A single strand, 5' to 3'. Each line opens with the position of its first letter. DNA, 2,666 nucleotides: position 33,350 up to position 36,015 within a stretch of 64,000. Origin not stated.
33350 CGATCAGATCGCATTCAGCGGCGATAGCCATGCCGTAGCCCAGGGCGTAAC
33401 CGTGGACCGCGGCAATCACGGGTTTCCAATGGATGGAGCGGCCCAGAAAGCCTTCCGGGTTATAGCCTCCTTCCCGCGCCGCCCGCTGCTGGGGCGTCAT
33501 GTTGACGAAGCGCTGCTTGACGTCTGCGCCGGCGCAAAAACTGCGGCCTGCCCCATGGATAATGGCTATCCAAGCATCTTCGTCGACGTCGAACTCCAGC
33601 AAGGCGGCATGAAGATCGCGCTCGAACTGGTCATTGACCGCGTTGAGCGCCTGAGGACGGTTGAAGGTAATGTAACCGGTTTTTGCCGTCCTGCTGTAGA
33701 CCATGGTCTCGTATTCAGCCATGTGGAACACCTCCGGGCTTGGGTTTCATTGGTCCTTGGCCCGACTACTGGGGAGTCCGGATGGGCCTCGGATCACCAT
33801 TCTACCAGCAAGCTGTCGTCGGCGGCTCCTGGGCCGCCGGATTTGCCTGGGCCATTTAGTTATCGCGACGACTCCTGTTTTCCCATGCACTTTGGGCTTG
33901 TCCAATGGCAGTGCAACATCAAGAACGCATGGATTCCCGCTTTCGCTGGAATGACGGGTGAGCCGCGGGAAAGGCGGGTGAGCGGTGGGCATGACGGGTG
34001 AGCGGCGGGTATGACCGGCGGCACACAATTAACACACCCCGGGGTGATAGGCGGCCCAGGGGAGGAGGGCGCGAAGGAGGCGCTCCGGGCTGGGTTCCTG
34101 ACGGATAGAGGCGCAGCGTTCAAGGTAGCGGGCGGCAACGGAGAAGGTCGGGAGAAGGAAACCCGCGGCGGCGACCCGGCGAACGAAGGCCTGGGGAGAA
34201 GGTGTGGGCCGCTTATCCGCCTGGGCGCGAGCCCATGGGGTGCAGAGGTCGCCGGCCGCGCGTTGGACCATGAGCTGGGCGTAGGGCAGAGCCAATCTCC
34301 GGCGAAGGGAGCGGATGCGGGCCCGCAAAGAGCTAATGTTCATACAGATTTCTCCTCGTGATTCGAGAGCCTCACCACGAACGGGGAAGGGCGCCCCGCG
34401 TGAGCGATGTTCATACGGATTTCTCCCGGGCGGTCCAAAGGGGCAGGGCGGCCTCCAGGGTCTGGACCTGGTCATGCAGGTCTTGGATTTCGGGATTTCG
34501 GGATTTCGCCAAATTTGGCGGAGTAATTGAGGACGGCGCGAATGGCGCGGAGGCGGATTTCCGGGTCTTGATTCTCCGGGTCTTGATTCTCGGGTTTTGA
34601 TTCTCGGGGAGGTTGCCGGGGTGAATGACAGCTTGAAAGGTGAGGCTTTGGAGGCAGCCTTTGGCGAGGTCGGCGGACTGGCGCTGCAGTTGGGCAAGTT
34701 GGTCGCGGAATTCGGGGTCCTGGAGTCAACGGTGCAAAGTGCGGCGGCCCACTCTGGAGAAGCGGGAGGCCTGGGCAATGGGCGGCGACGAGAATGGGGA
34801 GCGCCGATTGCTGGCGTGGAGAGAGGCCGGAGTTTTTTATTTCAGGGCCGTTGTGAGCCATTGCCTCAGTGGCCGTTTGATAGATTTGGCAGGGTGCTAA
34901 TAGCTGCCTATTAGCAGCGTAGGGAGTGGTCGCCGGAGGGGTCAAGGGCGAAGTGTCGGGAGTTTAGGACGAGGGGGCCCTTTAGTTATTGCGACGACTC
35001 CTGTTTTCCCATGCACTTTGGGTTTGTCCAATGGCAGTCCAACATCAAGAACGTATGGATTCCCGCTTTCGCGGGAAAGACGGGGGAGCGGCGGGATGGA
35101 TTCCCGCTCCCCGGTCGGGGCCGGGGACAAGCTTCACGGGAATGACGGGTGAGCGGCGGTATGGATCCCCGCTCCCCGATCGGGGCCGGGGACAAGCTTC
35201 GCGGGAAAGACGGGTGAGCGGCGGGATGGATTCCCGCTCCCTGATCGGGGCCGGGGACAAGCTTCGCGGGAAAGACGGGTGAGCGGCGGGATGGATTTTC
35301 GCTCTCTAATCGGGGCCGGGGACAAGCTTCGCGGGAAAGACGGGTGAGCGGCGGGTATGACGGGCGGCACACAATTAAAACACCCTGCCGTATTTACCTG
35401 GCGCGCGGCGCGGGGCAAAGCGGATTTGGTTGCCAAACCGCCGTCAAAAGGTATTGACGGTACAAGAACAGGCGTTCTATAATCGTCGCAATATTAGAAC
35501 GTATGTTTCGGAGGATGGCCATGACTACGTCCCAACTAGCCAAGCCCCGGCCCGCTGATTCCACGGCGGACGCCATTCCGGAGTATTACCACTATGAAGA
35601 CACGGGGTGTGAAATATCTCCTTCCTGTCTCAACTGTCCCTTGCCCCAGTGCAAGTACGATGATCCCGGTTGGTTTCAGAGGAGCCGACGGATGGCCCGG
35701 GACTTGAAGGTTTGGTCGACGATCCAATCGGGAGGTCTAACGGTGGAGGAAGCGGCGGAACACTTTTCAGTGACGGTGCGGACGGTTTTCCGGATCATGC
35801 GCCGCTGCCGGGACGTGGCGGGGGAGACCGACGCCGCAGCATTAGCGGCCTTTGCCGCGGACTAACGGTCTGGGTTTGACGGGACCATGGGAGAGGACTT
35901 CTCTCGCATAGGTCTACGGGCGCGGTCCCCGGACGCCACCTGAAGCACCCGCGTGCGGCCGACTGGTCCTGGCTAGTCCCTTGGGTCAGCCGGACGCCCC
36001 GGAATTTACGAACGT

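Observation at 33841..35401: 1.54-kb composite insertion bounded by two type III mosaic elements and a 9/10 direct repeat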

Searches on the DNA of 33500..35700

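Call 55: search_rna_families(source=window, start=33500, end=35700, threshold=evalue, max_evalue=1)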
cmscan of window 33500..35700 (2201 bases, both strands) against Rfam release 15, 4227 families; matches with E-value up to 1: 0.
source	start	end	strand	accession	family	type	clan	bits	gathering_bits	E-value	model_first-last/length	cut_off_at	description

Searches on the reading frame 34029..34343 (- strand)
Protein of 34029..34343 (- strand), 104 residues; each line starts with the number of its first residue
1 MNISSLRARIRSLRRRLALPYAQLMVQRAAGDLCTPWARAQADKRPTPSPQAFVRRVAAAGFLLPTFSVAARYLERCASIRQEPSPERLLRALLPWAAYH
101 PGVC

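Call 15: search_protein_families(library=pfam, proteins=[window:34029-34343:-], max_evalue=1)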
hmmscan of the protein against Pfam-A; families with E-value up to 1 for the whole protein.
window:34029-34343:- (104 aa): 0 families

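Call 16: search_protein_families(library=phrogs, proteins=[window:34029-34343:-], max_evalue=1)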
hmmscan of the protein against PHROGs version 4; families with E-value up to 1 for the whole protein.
window:34029-34343:- (104 aa): 1 family
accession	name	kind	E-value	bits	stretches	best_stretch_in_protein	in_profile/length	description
phrog_11276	-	unknown function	0.44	11.2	1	22-97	78-154/233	-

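Call 39: find_homologous_proteins(query=window:34029-34343:-, max_evalue=0.001)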
Query window:34029-34343:- (104 aa): 35 proteins with E <= 0.001 among 64 candidates.
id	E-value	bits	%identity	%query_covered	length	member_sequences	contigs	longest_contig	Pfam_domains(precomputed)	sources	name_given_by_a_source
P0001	1.7e-57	210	96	100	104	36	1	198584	-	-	-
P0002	7.7e-55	201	92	99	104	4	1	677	-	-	-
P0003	8.9e-54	198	91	100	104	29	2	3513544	-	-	-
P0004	2.5e-51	190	88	99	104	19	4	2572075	-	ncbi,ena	-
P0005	3.4e-49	183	83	99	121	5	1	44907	-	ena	-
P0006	4.4e-49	183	85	99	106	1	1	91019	-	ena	-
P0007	1.4e-47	178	83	99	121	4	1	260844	-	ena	-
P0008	7.0e-46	173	80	99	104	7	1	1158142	-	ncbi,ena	-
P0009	3.0e-45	171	79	99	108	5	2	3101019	-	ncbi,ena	-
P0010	6.1e-45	170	77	99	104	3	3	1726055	-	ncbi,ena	-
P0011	1.2e-44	169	80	99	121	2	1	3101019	-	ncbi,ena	-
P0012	7.5e-44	166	78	99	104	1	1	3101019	-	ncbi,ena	-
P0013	1.6e-43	165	78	99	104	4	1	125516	-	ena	-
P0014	3.4e-43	164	80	99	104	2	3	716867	-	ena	-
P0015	1.2e-42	162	77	99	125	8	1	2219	-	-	-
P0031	3.0e-29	119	56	99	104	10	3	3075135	-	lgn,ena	-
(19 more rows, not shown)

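Call 42: find_encoding_contigs(protein=P0031, flank=4000, max_places=4)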
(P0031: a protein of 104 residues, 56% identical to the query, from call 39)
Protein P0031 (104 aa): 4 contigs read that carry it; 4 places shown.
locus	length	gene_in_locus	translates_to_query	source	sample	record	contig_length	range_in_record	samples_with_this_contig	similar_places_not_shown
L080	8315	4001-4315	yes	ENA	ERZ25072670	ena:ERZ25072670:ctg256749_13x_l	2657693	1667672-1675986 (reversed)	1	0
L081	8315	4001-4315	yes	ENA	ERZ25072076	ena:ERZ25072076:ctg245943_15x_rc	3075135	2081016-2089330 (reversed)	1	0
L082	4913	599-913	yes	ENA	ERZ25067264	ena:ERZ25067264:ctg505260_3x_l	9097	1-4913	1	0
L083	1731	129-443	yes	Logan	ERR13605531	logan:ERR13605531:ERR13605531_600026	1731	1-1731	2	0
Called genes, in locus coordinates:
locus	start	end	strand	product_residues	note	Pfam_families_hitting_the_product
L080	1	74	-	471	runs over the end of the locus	PF08245:Mur_ligase_M, PF02875:Mur_ligase_C, PF27239:FOL3_C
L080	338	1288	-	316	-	PF01073:3Beta_HSD, PF01370:Epimerase, PF04321:RmlD_sub_bind (faint), PF05368:NmrA, PF07993:NAD_binding_4 (faint), PF13460:NAD_binding_10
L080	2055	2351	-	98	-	-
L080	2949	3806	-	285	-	-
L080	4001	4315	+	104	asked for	-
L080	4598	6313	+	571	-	PF00496:SBP_bac_5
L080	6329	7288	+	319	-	PF19300:BPD_transp_1_N, PF00528:BPD_transp_1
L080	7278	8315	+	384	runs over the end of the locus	PF12911:OppC_N, PF00528:BPD_transp_1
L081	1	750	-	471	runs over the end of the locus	PF08245:Mur_ligase_M, PF02875:Mur_ligase_C, PF27239:FOL3_C (weak)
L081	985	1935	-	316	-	PF01073:3Beta_HSD, PF01370:Epimerase, PF04321:RmlD_sub_bind (faint), PF05368:NmrA, PF07993:NAD_binding_4 (faint), PF13460:NAD_binding_10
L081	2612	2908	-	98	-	-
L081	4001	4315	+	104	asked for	-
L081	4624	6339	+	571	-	PF00496:SBP_bac_5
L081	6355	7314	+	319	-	PF19300:BPD_transp_1_N, PF00528:BPD_transp_1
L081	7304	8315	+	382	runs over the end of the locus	PF12911:OppC_N, PF00528:BPD_transp_1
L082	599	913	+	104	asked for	-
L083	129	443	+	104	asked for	-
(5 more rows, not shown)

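Call 54: search_solved_structures(query=A2, max_evalue=1)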
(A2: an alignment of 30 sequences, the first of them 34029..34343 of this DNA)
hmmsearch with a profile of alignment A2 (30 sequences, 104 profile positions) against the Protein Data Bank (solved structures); distinct sequences matched with E-value up to 1: 0.

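Call 57: predict_structure(alignment_id=A2)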
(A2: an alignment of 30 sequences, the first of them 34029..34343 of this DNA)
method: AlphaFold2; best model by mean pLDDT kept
length: 104 residues; sequences in the alignment: 30
mean_pLDDT: 75.6   pTM: 0.55
mean pLDDT of the five models: 75.6, 74.5, 74.4, 73.3, 62.0
residues with pLDDT >= 90: 0; 70-90: 88; 50-70: 14; < 50: 2
segments of 3 or more residues with pLDDT < 50: none
pLDDT, mean of each block of 10 residues (from residue 1): 83 73 77 78 78 77 71 84 79 68 48
secondary structure, 60 per line:
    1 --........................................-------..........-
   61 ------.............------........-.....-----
elements in order: H3-42 H50-59 H67-79 H86-93 H95-99

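Call 62: fold_search(model_id=the predicted structure, library=pdb)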
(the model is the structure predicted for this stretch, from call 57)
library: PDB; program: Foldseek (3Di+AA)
matches with E <= 10: 39; with E <= 0.001: 0
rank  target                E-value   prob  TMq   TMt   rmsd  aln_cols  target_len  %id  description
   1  1r2i                  3.4e+00  0.06  0.25  0.19  10.6        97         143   13  Human Bcl-XL containing a Phe to Leu mutation at position 146 (released 2004-02-03)
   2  1r2g                  3.8e+00  0.06  0.25  0.19  10.4        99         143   15  Human Bcl-XL containing a Phe to Trp mutation at position 97 (released 2004-02-03)
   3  6vwc_A                4.8e+00  0.05  0.26  0.21  10.6        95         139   15  Crystal structure of Bcl-xL in complex with tetrahydroisoquinoline-pyridine based inhibitors (released 2020-10-21)
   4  3cva                  4.8e+00  0.05  0.25  0.20  10.3        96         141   16  Human Bcl-xL containing a Trp to Ala mutation at position 137 (released 2009-03-24)
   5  2o2m                  5.0e+00  0.04  0.25  0.19  10.3        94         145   16  Solution structure of the anti-apoptotic protein Bcl-xL in complex with an acyl-sulfonamide-based ligand (released 2007-02-27)
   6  6vwc_B                5.3e+00  0.04  0.26  0.21  10.7        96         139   14  Crystal structure of Bcl-xL in complex with tetrahydroisoquinoline-pyridine based inhibitors (released 2020-10-21)
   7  8hll_B                5.7e+00  0.04  0.26  0.20  10.4        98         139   11  Crystal structure of p53/BCL2 fusion complex (complex 1) (released 2023-07-26)
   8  4k5b_C                6.0e+00  0.05  0.26  0.20   9.4        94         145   17  Co-crystallization with conformation-specific designed ankyrin repeat proteins explains the conformational flexibility (released 2014-04-16)
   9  3ilc                  6.0e+00  0.04  0.25  0.19  10.6        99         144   18  Crystal structure of mouse Bcl-xl mutant (Y101A) at pH 6.0 (released 2010-04-14)
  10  2xpn_A                6.4e+00  0.08  0.38  0.31   8.9        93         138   10  Crystal structure of a Spt6-Iws1(Spn1) complex from Encephalitozoon cuniculi, Form I (released 2010-11-17)
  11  3zlo                  6.4e+00  0.04  0.26  0.20  10.7        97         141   16  Crystal structure of BCL-XL in complex with inhibitor (Compound 6) (released 2013-04-24)
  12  4tuh_C                6.4e+00  0.04  0.26  0.20  13.6       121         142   16  Bcl-xL in complex with inhibitor (Compound 10) (released 2014-10-15)
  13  6zhc_DDD              6.4e+00  0.04  0.26  0.20  10.8        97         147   16  PROTAC6 mediated complex of VHL:EloB:EloC and Bcl-xL (released 2020-08-05)
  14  1af3                  6.4e+00  0.03  0.26  0.20  11.2       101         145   14  RAT BCL-XL AN APOPTOSIS INHIBITORY PROTEIN (released 1997-07-07)
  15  6gow_E                6.8e+00  0.12  0.41  0.40   5.0        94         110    8  Crystal structure of the flagellin-FliS complex from Bacillus subtilis crystallized in spacegroup P22121 (released 2018-08-29)
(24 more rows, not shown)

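Call 65: find_related_loci(query=A2, collection=genome_contigs, flank=2500)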
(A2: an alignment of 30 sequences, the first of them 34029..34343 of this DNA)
Query A2 (104 aa) in genome_contigs; peptide patterns used: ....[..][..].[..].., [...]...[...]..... (x = any residue, [..] = any of these).
57 stretches matched a pattern; 18 encode a relative of the query (tblastn E <= 1e-3); 17 distinct loci.
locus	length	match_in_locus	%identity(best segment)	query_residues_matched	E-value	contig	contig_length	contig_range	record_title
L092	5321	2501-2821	79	1-103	8e-52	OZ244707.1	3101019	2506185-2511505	MAG: Dehalococcoidia bacterium isolate ff215481-6181-4eb5-bab1-de6adcd508a5 genome assembly, chromosome: 1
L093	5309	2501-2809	83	1-103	5e-47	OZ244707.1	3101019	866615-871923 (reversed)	MAG: Dehalococcoidia bacterium isolate ff215481-6181-4eb5-bab1-de6adcd508a5 genome assembly, chromosome: 1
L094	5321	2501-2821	80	1-103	1e-44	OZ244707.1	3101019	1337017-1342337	MAG: Dehalococcoidia bacterium isolate ff215481-6181-4eb5-bab1-de6adcd508a5 genome assembly, chromosome: 1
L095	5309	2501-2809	80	1-103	2e-44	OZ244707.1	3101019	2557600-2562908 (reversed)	MAG: Dehalococcoidia bacterium isolate ff215481-6181-4eb5-bab1-de6adcd508a5 genome assembly, chromosome: 1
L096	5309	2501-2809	73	1-103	9e-44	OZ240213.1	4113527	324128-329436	MAG: Dehalococcoidia bacterium isolate 72fd1f58-039a-43d1-a234-fad5f02d9593 genome assembly, chromosome: 1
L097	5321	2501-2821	79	1-103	8e-44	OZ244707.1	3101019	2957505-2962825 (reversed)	MAG: Dehalococcoidia bacterium isolate ff215481-6181-4eb5-bab1-de6adcd508a5 genome assembly, chromosome: 1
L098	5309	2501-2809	80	1-103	4e-43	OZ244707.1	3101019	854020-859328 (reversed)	MAG: Dehalococcoidia bacterium isolate ff215481-6181-4eb5-bab1-de6adcd508a5 genome assembly, chromosome: 1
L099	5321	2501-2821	81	1-103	7e-43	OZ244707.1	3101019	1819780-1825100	MAG: Dehalococcoidia bacterium isolate ff215481-6181-4eb5-bab1-de6adcd508a5 genome assembly, chromosome: 1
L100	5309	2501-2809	64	1-103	4e-40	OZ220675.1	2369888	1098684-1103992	MAG: Dehalococcoidia bacterium isolate ea37d81f-01db-49a7-af8b-960c32e5f49c genome assembly, chromosome: 1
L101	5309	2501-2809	75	1-103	1e-39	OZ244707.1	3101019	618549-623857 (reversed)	MAG: Dehalococcoidia bacterium isolate ff215481-6181-4eb5-bab1-de6adcd508a5 genome assembly, chromosome: 1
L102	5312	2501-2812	75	1-100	3e-39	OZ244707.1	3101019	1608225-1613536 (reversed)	MAG: Dehalococcoidia bacterium isolate ff215481-6181-4eb5-bab1-de6adcd508a5 genome assembly, chromosome: 1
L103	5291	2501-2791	75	1-97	8e-38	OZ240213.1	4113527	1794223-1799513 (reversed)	MAG: Dehalococcoidia bacterium isolate 72fd1f58-039a-43d1-a234-fad5f02d9593 genome assembly, chromosome: 1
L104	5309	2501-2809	61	1-103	7e-38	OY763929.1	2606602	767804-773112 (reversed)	MAG: Dehalococcoidia bacterium isolate b8c59f79-82fb-4549-ad1a-ab6c7f2c8c82 genome assembly, chromosome: 1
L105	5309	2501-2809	81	1-103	2e-37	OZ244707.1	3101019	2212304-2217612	MAG: Dehalococcoidia bacterium isolate ff215481-6181-4eb5-bab1-de6adcd508a5 genome assembly, chromosome: 1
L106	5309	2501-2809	78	1-103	2e-36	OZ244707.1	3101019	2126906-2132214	MAG: Dehalococcoidia bacterium isolate ff215481-6181-4eb5-bab1-de6adcd508a5 genome assembly, chromosome: 1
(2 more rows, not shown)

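Call 67: search_protein_families(library=padloc, proteins=[window:34029-34343:-, P0031], max_evalue=1)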
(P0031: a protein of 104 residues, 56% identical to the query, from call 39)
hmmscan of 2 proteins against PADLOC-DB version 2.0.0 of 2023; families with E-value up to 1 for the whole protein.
window:34029-34343:- (104 aa): 0 families

P0031 (104 aa): 0 families

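Call 68: search_protein_families(library=ncbifam, proteins=[window:34029-34343:-, P0031], max_evalue=1)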
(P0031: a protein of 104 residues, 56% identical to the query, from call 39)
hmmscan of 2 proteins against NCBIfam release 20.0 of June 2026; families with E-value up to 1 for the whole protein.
window:34029-34343:- (104 aa): 0 families

P0031 (104 aa): 0 families

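Call 83: search_dna_similar(query=window:34029-34343:-, collection=phages, mode=protein, max_evalue=0.01, max_rows=8)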
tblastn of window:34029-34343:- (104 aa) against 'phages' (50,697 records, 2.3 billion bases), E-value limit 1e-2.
No match.

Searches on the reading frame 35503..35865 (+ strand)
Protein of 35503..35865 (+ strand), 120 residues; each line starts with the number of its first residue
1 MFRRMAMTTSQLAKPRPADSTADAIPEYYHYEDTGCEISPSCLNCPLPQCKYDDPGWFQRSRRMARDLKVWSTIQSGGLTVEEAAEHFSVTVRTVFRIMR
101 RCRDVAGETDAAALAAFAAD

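Call 94: search_protein_families(library=pfam, proteins=[window:35503-35865:+], max_evalue=0.001)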
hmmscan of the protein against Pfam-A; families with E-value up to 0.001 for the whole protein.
window:35503-35865:+ (120 aa): 1 family
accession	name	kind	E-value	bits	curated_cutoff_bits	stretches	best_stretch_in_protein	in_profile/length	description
PF13384.12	HTH_23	-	0.00035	20.7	24.6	1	75-101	16-40/50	Homeodomain-like domain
